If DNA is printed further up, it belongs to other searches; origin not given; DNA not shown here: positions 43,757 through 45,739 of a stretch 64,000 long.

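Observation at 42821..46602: Two paralogous WYL-domain regulators bracketing an FHA / AAA+ / Fis-HTH regulator whose GAFTGA loop is degenerate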

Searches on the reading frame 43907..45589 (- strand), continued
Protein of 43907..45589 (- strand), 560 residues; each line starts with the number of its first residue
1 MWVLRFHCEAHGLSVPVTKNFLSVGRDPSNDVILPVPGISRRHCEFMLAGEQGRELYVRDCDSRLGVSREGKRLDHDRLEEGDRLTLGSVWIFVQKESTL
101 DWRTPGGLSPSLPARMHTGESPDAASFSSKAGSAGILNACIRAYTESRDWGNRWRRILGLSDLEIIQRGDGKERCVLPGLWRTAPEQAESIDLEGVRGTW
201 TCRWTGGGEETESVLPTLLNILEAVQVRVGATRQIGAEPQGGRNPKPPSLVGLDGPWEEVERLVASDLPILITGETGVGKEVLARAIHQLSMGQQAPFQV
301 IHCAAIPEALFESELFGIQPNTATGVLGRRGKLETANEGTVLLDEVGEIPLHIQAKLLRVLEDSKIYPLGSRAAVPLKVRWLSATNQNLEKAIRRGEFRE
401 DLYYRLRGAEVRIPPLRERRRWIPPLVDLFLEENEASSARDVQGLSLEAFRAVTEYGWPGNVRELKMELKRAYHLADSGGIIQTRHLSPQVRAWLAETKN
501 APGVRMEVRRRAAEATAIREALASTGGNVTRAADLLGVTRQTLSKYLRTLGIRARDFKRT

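Call 8: find_homologous_proteins(query=window:43907-45589:-)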
Query window:43907-45589:- (560 aa): 8000 proteins with E <= 0.001 among 8000 candidates; the best 120 are listed.
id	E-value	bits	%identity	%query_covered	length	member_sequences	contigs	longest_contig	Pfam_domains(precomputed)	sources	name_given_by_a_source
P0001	0.0e+0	1264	100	100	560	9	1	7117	PF00158.33,PF07724.21,PF00498.32,PF25601.2,PF02954.26,PF16697.11,PF14532.13,PF07728.21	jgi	-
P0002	5.9e-245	832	68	100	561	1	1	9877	PF00158.33,PF07724.21,PF00498.32,PF25601.2,PF02954.26,PF16697.11,PF14532.13,PF07728.21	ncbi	-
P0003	4.1e-244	830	68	100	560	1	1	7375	PF00158.33,PF07724.21,PF00498.32,PF25601.2,PF02954.26,PF16697.11,PF14532.13,PF07728.21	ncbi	-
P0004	2.3e-173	596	53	100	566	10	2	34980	PF00158.33,PF07724.21,PF00498.32,PF25601.2,PF02954.26,PF14532.13,PF07728.21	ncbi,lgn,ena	-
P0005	4.6e-171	588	54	100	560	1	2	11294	PF00158.33,PF00498.32,PF25601.2,PF02954.26,PF16697.11,PF14532.13,PF07728.21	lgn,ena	-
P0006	1.3e-165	571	51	99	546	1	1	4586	PF00158.33,PF00498.32,PF25601.2,PF02954.26,PF16697.11,PF14532.13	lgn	-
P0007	7.4e-160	551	49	99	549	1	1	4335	PF00158.33,PF00498.32,PF25601.2,PF02954.26,PF16697.11,PF14532.13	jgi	jgi:DNA-binding NtrC family response regulator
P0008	5.1e-148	512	46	99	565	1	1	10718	PF00158.33,PF00498.32,PF25601.2,PF02954.26,PF16697.11,PF14532.13,PF07728.21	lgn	-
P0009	3.6e-147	510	48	99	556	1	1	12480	PF00158.33,PF00498.32,PF25601.2,PF02954.26,PF16697.11,PF14532.13,PF07728.21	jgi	jgi:DNA-binding NtrC family response regulator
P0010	2.7e-146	507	48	99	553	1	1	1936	PF00158.33,PF07724.21,PF00498.32,PF25601.2,PF02954.26,PF16697.11,PF14532.13,PF07728.21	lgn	-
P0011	1.3e-145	504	49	100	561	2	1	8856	PF00158.33,PF00498.32,PF25601.2,PF16697.11,PF14532.13,PF07728.21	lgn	-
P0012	2.9e-143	497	48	100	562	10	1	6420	PF00158.33,PF00498.32,PF25601.2,PF02954.26,PF16697.11,PF14532.13,PF07728.21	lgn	-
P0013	1.6e-138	481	48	100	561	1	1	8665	PF00158.33,PF00498.32,PF25601.2,PF16697.11,PF14532.13,PF07728.21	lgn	-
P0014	2.1e-138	481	47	100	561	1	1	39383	PF00158.33,PF00498.32,PF25601.2,PF16697.11,PF14532.13,PF07728.21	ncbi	-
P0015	9.0e-112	393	59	55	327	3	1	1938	PF00126.34,PF00158.33,PF07724.21,PF25601.2,PF02954.26,PF14532.13,PF07728.21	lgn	-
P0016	5.6e-74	268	43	54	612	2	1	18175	PF13185.13,PF00158.33,PF00498.32,PF25601.2,PF01590.33,PF02954.26,PF16697.11,PF13492.13,PF14532.13,PF07728.21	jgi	jgi:Nif-specific regulatory protein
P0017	1.1e-73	267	43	53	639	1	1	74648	PF00158.33,PF00498.32,PF25601.2,PF01590.33,PF02954.26,PF16697.11,PF14532.13,PF07728.21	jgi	jgi:Nif-specific regulatory protein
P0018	9.0e-73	264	45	53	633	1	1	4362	PF13185.13,PF00158.33,PF00498.32,PF25601.2,PF01590.33,PF02954.26,PF16697.11,PF13492.13,PF14532.13,PF07728.21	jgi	jgi:transcriptional regulator with GAF, ATPase, and Fis domain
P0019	2.7e-72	262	44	53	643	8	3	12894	PF13185.13,PF00158.33,PF00498.32,PF25601.2,PF01590.33,PF16697.11,PF13492.13,PF14532.13,PF07728.21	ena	-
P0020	4.2e-71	258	41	54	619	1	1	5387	PF00158.33,PF00498.32,PF25601.2,PF02954.26,PF16697.11,PF14532.13,PF07728.21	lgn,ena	-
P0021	1.5e-70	257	44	57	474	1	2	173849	PF00158.33,PF00498.32,PF25601.2,PF02954.26,PF16697.11,PF14532.13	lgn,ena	-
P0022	7.0e-69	251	43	52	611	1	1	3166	PF00158.33,PF00498.32,PF25601.2,PF02954.26,PF16697.11,PF14532.13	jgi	jgi:DNA-binding NtrC family response regulator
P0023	1.3e-68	250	43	50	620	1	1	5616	PF00158.33,PF07724.21,PF00498.32,PF25601.2,PF02954.26,PF16697.11,PF14532.13,PF07728.21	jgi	jgi:transcriptional regulator with AAA-type ATPase domain/pSer/pThr/pTyr-binding forkhead associated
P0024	2.3e-68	249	43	53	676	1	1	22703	PF13185.13,PF00158.33,PF00498.32,PF25601.2,PF01590.33,PF02954.26,PF16697.11,PF13492.13,PF14532.13,PF07728.21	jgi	jgi:transcriptional regulator with GAF, ATPase, and Fis domain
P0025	2.6e-68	249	31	94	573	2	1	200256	PF00158.33,PF00498.32,PF25601.2,PF02954.26,PF16697.11,PF14532.13,PF07728.21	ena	-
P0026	8.7e-68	248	44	53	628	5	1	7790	PF00158.33,PF00498.32,PF25601.2,PF02954.26,PF16697.11,PF14532.13,PF07728.21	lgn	-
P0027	1.1e-67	247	49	40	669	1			PF13185.13,PF00158.33,PF00498.32,PF25601.2,PF01590.33,PF16697.11,PF13492.13,PF14532.13,PF07728.21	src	-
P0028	1.5e-67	247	39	61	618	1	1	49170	PF00158.33,PF00498.32,PF25601.2,PF02954.26,PF16697.11,PF14532.13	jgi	jgi:two-component system, NtrC family, nitrogen regulation response regulator GlnG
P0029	1.9e-67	246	44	53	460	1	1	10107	PF00158.33,PF00498.32,PF25601.2,PF02954.26,PF16697.11,PF14532.13,PF07728.21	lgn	-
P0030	2.7e-67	246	46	52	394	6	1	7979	PF00158.33,PF25601.2,PF02954.26,PF14532.13,PF07728.21,PF00072.31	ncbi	-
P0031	3.2e-67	246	45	54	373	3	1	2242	PF00158.33,PF07724.21,PF25601.2,PF02954.26,PF14532.13,PF07728.21,PF00072.31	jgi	-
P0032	3.9e-67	245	45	52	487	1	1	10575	PF00158.33,PF00498.32,PF25601.2,PF02954.26,PF16697.11,PF00493.30,PF14532.13,PF07728.21,PF01078.28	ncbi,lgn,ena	-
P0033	4.0e-67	245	46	52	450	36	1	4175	PF00158.33,PF25601.2,PF02954.26,PF14532.13,PF07728.21,PF00072.31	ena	-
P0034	4.1e-67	245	44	53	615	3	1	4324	PF13240.12,PF00158.33,PF25601.2,PF02954.26,PF00004.36,PF14532.13,PF07728.21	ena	-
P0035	1.6e-66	243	46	52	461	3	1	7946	PF00158.33,PF13384.13,PF00498.32,PF25601.2,PF02954.26,PF16697.11,PF14532.13,PF07728.21,PF01078.28,PF13556.13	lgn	-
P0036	1.6e-66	243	42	53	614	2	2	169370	PF13185.13,PF00158.33,PF00498.32,PF25601.2,PF01590.33,PF16697.11,PF13492.13,PF14532.13,PF07728.21,PF13191.13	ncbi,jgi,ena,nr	ncbi:MAG TPA: sigma 54-interacting transcriptional regulator [Acidobacteriaceae bacterium]|nr:sigma 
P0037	2.8e-66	243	44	53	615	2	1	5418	PF13185.13,PF00158.33,PF00498.32,PF25601.2,PF01590.33,PF16697.11,PF13492.13,PF14532.13,PF07728.21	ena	-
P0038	3.8e-66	242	40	53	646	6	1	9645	PF13185.13,PF13492.13,PF00004.36,PF14532.13,PF07728.21,PF00158.33,PF07724.21,PF00498.32,PF25601.2,PF01590.33,PF02954.26,PF16697.11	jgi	jgi:Nif-specific regulatory protein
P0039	7.5e-66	241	39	54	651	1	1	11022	PF13185.13,PF00158.33,PF07724.21,PF00498.32,PF25601.2,PF01590.33,PF16697.11,PF13492.13,PF00004.36,PF14532.13,PF07728.21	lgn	-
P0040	8.3e-66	241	43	53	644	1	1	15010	PF13185.13,PF00158.33,PF00498.32,PF25601.2,PF01590.33,PF02954.26,PF16697.11,PF13492.13,PF00004.36,PF14532.13,PF07728.21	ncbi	-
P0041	1.0e-65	241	45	54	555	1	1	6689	PF13185.13,PF00158.33,PF25601.2,PF01590.33,PF02954.26,PF13492.13,PF14532.13,PF07728.21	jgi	jgi:transcriptional regulator with GAF, ATPase, and Fis domain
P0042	1.4e-65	240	44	52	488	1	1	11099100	PF00158.33,PF00498.32,PF25601.2,PF02954.26,PF16697.11,PF00493.30,PF14532.13,PF07728.21,PF01078.28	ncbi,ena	-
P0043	1.8e-65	240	47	53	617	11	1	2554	PF13185.13,PF00158.33,PF00498.32,PF25601.2,PF01590.33,PF16697.11,PF13492.13,PF14532.13,PF07728.21,PF13191.13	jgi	jgi:Nif-specific regulatory protein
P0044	1.8e-65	240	46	53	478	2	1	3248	PF00158.33,PF25601.2,PF02954.26,PF14532.13,PF07728.21,PF00072.31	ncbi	-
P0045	2.0e-65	240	42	54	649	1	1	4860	PF13185.13,PF13492.13,PF00004.36,PF14532.13,PF07728.21,PF00158.33,PF07724.21,PF00498.32,PF25601.2,PF01590.33,PF02954.26,PF16697.11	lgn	-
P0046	2.3e-65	240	42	54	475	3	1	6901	PF00158.33,PF00498.32,PF25601.2,PF02954.26,PF16697.11,PF14532.13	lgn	-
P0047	2.4e-65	239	44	54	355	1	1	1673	PF00158.33,PF25601.2,PF02954.26,PF14532.13,PF07728.21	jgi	jgi:transcriptional regulator with PAS, ATPase and Fis domain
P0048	2.7e-65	239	42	54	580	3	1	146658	PF13185.13,PF00158.33,PF00498.32,PF25601.2,PF01590.33,PF02954.26,PF16697.11,PF13492.13,PF00004.36,PF14532.13,PF07728.21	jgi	-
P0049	2.8e-65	239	42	53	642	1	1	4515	PF13185.13,PF00158.33,PF00498.32,PF25601.2,PF01590.33,PF02954.26,PF16697.11,PF13492.13,PF00004.36,PF14532.13,PF07728.21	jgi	jgi:two-component system, NtrC family, response regulator HydG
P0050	3.2e-65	239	42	56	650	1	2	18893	PF13185.13,PF00158.33,PF00498.32,PF25601.2,PF01590.33,PF02954.26,PF18024.8,PF16697.11,PF14532.13,PF07728.21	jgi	jgi:Nif-specific regulatory protein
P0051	3.5e-65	239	42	53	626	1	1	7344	PF13185.13,PF00158.33,PF07724.21,PF00498.32,PF25601.2,PF01590.33,PF16697.11,PF13492.13,PF00004.36,PF14532.13,PF07728.21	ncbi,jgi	ncbi:MAG: two-component system, NtrC family, response regulator HydG [Acidobacteriota bacterium]|jgi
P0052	3.8e-65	239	42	53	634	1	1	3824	PF13185.13,PF00158.33,PF00498.32,PF25601.2,PF01590.33,PF16697.11,PF13492.13,PF14532.13,PF07728.21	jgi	jgi:Nif-specific regulatory protein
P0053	6.4e-65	238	45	51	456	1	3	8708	PF00158.33,PF07724.21,PF25601.2,PF02954.26,PF14532.13,PF07728.21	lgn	-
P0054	7.4e-65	238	41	55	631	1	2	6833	PF13185.13,PF00158.33,PF07724.21,PF00498.32,PF25601.2,PF01590.33,PF16697.11,PF13492.13,PF00004.36,PF14532.13,PF07728.21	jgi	jgi:Nif-specific regulatory protein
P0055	8.4e-65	238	40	53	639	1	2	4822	PF13185.13,PF00158.33,PF00498.32,PF25601.2,PF01590.33,PF16697.11,PF13492.13,PF14532.13,PF07728.21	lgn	-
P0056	1.1e-64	237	43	53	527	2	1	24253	PF00158.33,PF25601.2,PF02954.26,PF14532.13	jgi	jgi:DNA-binding NtrC family response regulator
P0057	1.1e-64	237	42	54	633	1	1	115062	PF00158.33,PF25601.2,PF02954.26,PF14532.13,PF07728.21,PF00072.31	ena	-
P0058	1.1e-64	237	43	56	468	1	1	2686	PF00158.33,PF07724.21,PF25601.2,PF02954.26,PF14532.13,PF07728.21,PF00072.31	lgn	-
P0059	1.2e-64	237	42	53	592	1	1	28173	PF00158.33,PF00498.32,PF25601.2,PF02954.26,PF16697.11,PF14532.13,PF07728.21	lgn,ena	-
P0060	1.6e-64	237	43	53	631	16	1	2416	PF13188.14,PF00158.33,PF25601.2,PF02954.26,PF08448.17,PF14532.13,PF07728.21,PF00072.31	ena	-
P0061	2.0e-64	236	41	56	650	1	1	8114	PF13185.13,PF00158.33,PF00498.32,PF25601.2,PF01590.33,PF02954.26,PF16697.11,PF14532.13,PF07728.21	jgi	-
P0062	2.2e-64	236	43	53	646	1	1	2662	PF00158.33,PF00498.32,PF25601.2,PF02954.26,PF16697.11,PF14532.13,PF07728.21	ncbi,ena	-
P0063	2.2e-64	236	44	50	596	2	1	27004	PF00158.33,PF00498.32,PF25601.2,PF16697.11,PF00004.36,PF14532.13,PF07728.21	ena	-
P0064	2.2e-64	236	43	53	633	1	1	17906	PF13185.13,PF13492.13,PF00004.36,PF14532.13,PF07728.21,PF00158.33,PF07724.21,PF00498.32,PF25601.2,PF01590.33,PF02954.26,PF16697.11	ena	-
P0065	2.7e-64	236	45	56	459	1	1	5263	PF00158.33,PF07724.21,PF25601.2,PF02954.26,PF14532.13,PF07728.21,PF00072.31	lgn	-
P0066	2.9e-64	236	42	56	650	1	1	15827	PF13185.13,PF00158.33,PF00498.32,PF25601.2,PF01590.33,PF02954.26,PF16697.11,PF14532.13,PF07728.21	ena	-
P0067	3.5e-64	236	41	54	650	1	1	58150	PF13185.13,PF00158.33,PF00498.32,PF25601.2,PF01590.33,PF02954.26,PF16697.11,PF14532.13,PF07728.21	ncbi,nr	ncbi:MAG: uncharacterized protein JWP97_4435 [Labilithrix sp.]|nr:uncharacterized protein [Labilithr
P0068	3.5e-64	236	44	55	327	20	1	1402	PF00158.33,PF07724.21,PF25601.2,PF02954.26,PF14532.13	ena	-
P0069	3.7e-64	236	41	56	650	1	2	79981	PF13185.13,PF00158.33,PF00498.32,PF25601.2,PF01590.33,PF02954.26,PF18024.8,PF16697.11,PF14532.13,PF07728.21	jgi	jgi:Nif-specific regulatory protein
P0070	3.9e-64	235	44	52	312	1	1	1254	PF00158.33,PF25601.2,PF02954.26,PF14532.13,PF07728.21,PF01078.28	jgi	jgi:transcriptional regulator with PAS, ATPase and Fis domain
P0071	4.0e-64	235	41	53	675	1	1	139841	PF13185.13,PF00158.33,PF00498.32,PF25601.2,PF01590.33,PF02954.26,PF16697.11,PF13492.13,PF14532.13,PF07728.21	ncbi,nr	ncbi:MAG: sigma 54-interacting transcriptional regulator [Planctomycetes bacterium]|nr:sigma 54-inte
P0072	4.7e-64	235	44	52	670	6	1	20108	PF13185.13,PF00158.33,PF07724.21,PF00498.32,PF25601.2,PF01590.33,PF02954.26,PF16697.11,PF13492.13,PF14532.13,PF07728.21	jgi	jgi:transcriptional regulator with GAF, ATPase, and Fis domain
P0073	5.2e-64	235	43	52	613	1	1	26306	PF13185.13,PF00158.33,PF00498.32,PF25601.2,PF01590.33,PF16697.11,PF13492.13,PF14532.13,PF07728.21,PF13191.13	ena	-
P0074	5.9e-64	235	44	53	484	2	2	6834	PF00158.33,PF25601.2,PF02954.26,PF08448.17,PF00989.32,PF14532.13,PF07728.21,PF01078.28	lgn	-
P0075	5.9e-64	235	45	54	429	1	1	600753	PF00158.33,PF07724.21,PF00498.32,PF25601.2,PF02954.26,PF16697.11,PF14532.13,PF07728.21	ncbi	ncbi:MAG: sigma 54-interacting transcriptional regulator [Polyangiaceae bacterium]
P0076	9.2e-64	234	43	53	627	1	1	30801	PF13185.13,PF00158.33,PF00498.32,PF25601.2,PF01590.33,PF02954.26,PF16697.11,PF13492.13,PF14532.13,PF07728.21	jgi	jgi:transcriptional regulator with GAF, ATPase, and Fis domain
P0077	9.6e-64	234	39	53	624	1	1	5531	PF00158.33,PF00498.32,PF25601.2,PF01590.33,PF16697.11,PF13492.13,PF14532.13,PF07728.21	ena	-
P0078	1.0e-63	234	44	52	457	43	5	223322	PF00158.33,PF25601.2,PF02954.26,PF14532.13,PF07728.21,PF00072.31,PF01078.28,PF13191.13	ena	-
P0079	1.1e-63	234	40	54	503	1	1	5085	PF13426.14,PF00158.33,PF07724.21,PF25601.2,PF02954.26,PF08448.17,PF00989.32,PF14532.13,PF01078.28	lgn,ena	-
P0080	1.1e-63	234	44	57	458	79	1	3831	PF13426.14,PF00158.33,PF07724.21,PF25601.2,PF02954.26,PF08448.17,PF00989.32,PF14532.13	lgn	-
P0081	1.2e-63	234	42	53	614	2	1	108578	PF13185.13,PF00158.33,PF00498.32,PF25601.2,PF01590.33,PF16697.11,PF13492.13,PF14532.13,PF07728.21,PF13191.13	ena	-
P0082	1.3e-63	234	48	51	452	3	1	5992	PF00158.33,PF07724.21,PF25601.2,PF02954.26,PF14532.13,PF07728.21,PF00072.31,PF01078.28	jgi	jgi:two-component system response regulator AtoC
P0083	1.4e-63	234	45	54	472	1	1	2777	PF00158.33,PF25601.2,PF02954.26,PF14532.13,PF07728.21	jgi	jgi:DNA-binding NtrC family response regulator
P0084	1.5e-63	234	47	52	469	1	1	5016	PF00158.33,PF25601.2,PF02954.26,PF14532.13,PF07728.21,PF00072.31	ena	-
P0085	1.5e-63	234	45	52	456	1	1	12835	PF00158.33,PF25601.2,PF02954.26,PF14532.13,PF07728.21,PF00072.31,PF01078.28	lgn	-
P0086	1.6e-63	234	44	54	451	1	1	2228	PF00158.33,PF25601.2,PF02954.26,PF14532.13,PF07728.21,PF00072.31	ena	-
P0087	1.6e-63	233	45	54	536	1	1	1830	PF00158.33,PF07724.21,PF25601.2,PF02954.26,PF00004.36,PF14532.13,PF07728.21,PF01078.28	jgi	jgi:transcriptional regulator with GAF, ATPase, and Fis domain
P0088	1.7e-63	233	44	52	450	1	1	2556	PF00158.33,PF25601.2,PF02954.26,PF14532.13,PF07728.21,PF00072.31,PF01078.28,PF13191.13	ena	-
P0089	1.8e-63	233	43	53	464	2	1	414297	PF13426.14,PF00158.33,PF07724.21,PF25601.2,PF02954.26,PF14532.13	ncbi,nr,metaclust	ncbi:sigma-54-dependent Fis family transcriptional regulator [Clostridium beijerinckii]|nr:sigma-54-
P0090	2.0e-63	233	46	53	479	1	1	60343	PF00158.33,PF07724.21,PF25601.2,PF02954.26,PF14532.13,PF07728.21,PF00072.31,PF01078.28,PF13191.13,PF13556.13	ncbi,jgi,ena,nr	ncbi:MAG TPA: sigma-54 dependent transcriptional regulator [Polyangiaceae bacterium]|nr:sigma-54 dep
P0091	2.3e-63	233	41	54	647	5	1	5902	PF13185.13,PF00158.33,PF00498.32,PF25601.2,PF01590.33,PF02954.26,PF16697.11,PF13492.13,PF00004.36,PF14532.13,PF07728.21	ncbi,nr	ncbi:MAG: sigma 54-interacting transcriptional regulator [Bryobacteraceae bacterium]|nr:sigma 54-int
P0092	2.5e-63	233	44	53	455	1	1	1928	PF00158.33,PF25601.2,PF02954.26,PF14532.13,PF07728.21,PF00072.31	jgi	jgi:DNA-binding NtrC family response regulator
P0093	2.6e-63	233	43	53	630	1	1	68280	PF13188.14,PF00158.33,PF25601.2,PF02954.26,PF14532.13,PF07728.21,PF00072.31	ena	-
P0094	2.8e-63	233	32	94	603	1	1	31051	PF00158.33,PF00498.32,PF25601.2,PF02954.26,PF16697.11,PF14532.13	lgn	-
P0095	2.9e-63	233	42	54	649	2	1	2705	PF13185.13,PF00158.33,PF00498.32,PF25601.2,PF01590.33,PF02954.26,PF16697.11,PF13492.13,PF14532.13,PF07728.21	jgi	jgi:Nif-specific regulatory protein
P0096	3.1e-63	233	42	55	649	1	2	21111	PF13185.13,PF00158.33,PF00498.32,PF25601.2,PF01590.33,PF02954.26,PF16697.11,PF13492.13,PF00004.36,PF14532.13,PF07728.21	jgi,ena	-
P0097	3.2e-63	232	41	54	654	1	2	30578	PF13185.13,PF00158.33,PF00498.32,PF25601.2,PF01590.33,PF02954.26,PF16697.11,PF14532.13,PF07728.21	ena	-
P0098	3.3e-63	232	48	51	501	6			PF13185.13,PF00158.33,PF25601.2,PF01590.33,PF02954.26,PF13492.13,PF14532.13,PF07728.21,PF13191.13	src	-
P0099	3.4e-63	232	44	52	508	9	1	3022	PF13185.13,PF00158.33,PF07724.21,PF25601.2,PF01590.33,PF02954.26,PF13492.13,PF14532.13,PF07728.21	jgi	jgi:transcriptional regulator with GAF, ATPase, and Fis domain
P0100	3.6e-63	232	32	97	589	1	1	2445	PF00158.33,PF00498.32,PF25601.2,PF16697.11,PF14532.13,PF07728.21,PF13191.13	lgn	-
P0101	3.9e-63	232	39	53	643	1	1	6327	PF13185.13,PF00158.33,PF07724.21,PF00498.32,PF25601.2,PF01590.33,PF02954.26,PF16697.11,PF13492.13,PF14532.13,PF07728.21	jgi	jgi:transcriptional regulator with GAF, ATPase, and Fis domain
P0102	3.9e-63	232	38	53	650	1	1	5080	PF13185.13,PF00158.33,PF07724.21,PF00498.32,PF25601.2,PF01590.33,PF02954.26,PF16697.11,PF13492.13,PF14532.13,PF07728.21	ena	-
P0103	3.9e-63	232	45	52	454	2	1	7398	PF00158.33,PF25601.2,PF02954.26,PF14532.13,PF07728.21,PF00072.31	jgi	jgi:DNA-binding NtrC family response regulator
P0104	4.0e-63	232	40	54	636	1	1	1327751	PF13185.13,PF00158.33,PF00498.32,PF25601.2,PF01590.33,PF02954.26,PF16697.11,PF13492.13,PF14532.13,PF07728.21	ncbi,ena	-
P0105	4.3e-63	232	40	54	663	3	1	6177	PF13185.13,PF00158.33,PF00498.32,PF25601.2,PF01590.33,PF02954.26,PF16697.11,PF14532.13,PF07728.21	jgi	jgi:transcriptional regulator with GAF, ATPase, and Fis domain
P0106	4.3e-63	232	41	53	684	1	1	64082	PF13185.13,PF00158.33,PF00498.32,PF25601.2,PF01590.33,PF02954.26,PF16697.11,PF13492.13,PF14532.13,PF07728.21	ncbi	ncbi:MAG: sigma 54-interacting transcriptional regulator [Planctomycetota bacterium]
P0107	4.5e-63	232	43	52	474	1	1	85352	PF00158.33,PF25601.2,PF02954.26,PF00004.36,PF14532.13,PF07728.21,PF00072.31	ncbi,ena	-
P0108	4.6e-63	232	42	55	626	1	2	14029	PF00158.33,PF07724.21,PF00498.32,PF25601.2,PF16697.11,PF13492.13,PF00004.36,PF14532.13,PF07728.21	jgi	jgi:Nif-specific regulatory protein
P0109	4.6e-63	232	39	54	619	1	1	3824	PF00158.33,PF00498.32,PF25601.2,PF16697.11,PF13492.13,PF14532.13,PF07728.21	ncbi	-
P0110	5.1e-63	232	44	53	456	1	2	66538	PF00158.33,PF25601.2,PF02954.26,PF18024.8,PF00004.36,PF14532.13,PF07728.21,PF00072.31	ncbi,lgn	-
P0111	5.1e-63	232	43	53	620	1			PF13185.13,PF00158.33,PF00498.32,PF25601.2,PF01590.33,PF16697.11,PF13492.13,PF14532.13,PF07728.21,PF13191.13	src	-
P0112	5.1e-63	232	41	56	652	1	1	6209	PF13185.13,PF00158.33,PF00498.32,PF25601.2,PF01590.33,PF02954.26,PF16697.11,PF14532.13,PF07728.21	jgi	jgi:Nif-specific regulatory protein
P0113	5.6e-63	232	40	54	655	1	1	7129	PF13185.13,PF00158.33,PF00498.32,PF25601.2,PF01590.33,PF02954.26,PF16697.11,PF14532.13,PF07728.21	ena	-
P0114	6.2e-63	232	43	53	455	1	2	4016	PF00158.33,PF25601.2,PF02954.26,PF14532.13,PF07728.21,PF00072.31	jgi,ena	jgi:DNA-binding NtrC family response regulator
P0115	6.7e-63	231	40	53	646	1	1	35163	PF13185.13,PF00158.33,PF00498.32,PF25601.2,PF01590.33,PF02954.26,PF16697.11,PF13492.13,PF00004.36,PF14532.13,PF07728.21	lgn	-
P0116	6.9e-63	231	41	53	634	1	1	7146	PF13185.13,PF00158.33,PF00498.32,PF25601.2,PF01590.33,PF02954.26,PF16697.11,PF13492.13,PF14532.13,PF07728.21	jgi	jgi:Nif-specific regulatory protein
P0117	7.0e-63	231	43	54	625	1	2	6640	PF13185.13,PF00158.33,PF00498.32,PF25601.2,PF01590.33,PF16697.11,PF13492.13,PF14532.13,PF07728.21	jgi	jgi:two-component system, NtrC family, response regulator HydG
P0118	7.4e-63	231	43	53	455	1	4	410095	PF00158.33,PF25601.2,PF02954.26,PF14532.13,PF07728.21,PF00072.31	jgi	jgi:two-component system response regulator AtoC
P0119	8.2e-63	231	42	54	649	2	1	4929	PF13185.13,PF00158.33,PF00498.32,PF25601.2,PF01590.33,PF16697.11,PF13492.13,PF14532.13,PF07728.21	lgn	-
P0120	8.8e-63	231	41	53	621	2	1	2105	PF13185.13,PF13492.13,PF00004.36,PF14532.13,PF07728.21,PF13191.13,PF00158.33,PF07724.21,PF00498.32,PF25601.2,PF01590.33,PF16697.11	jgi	-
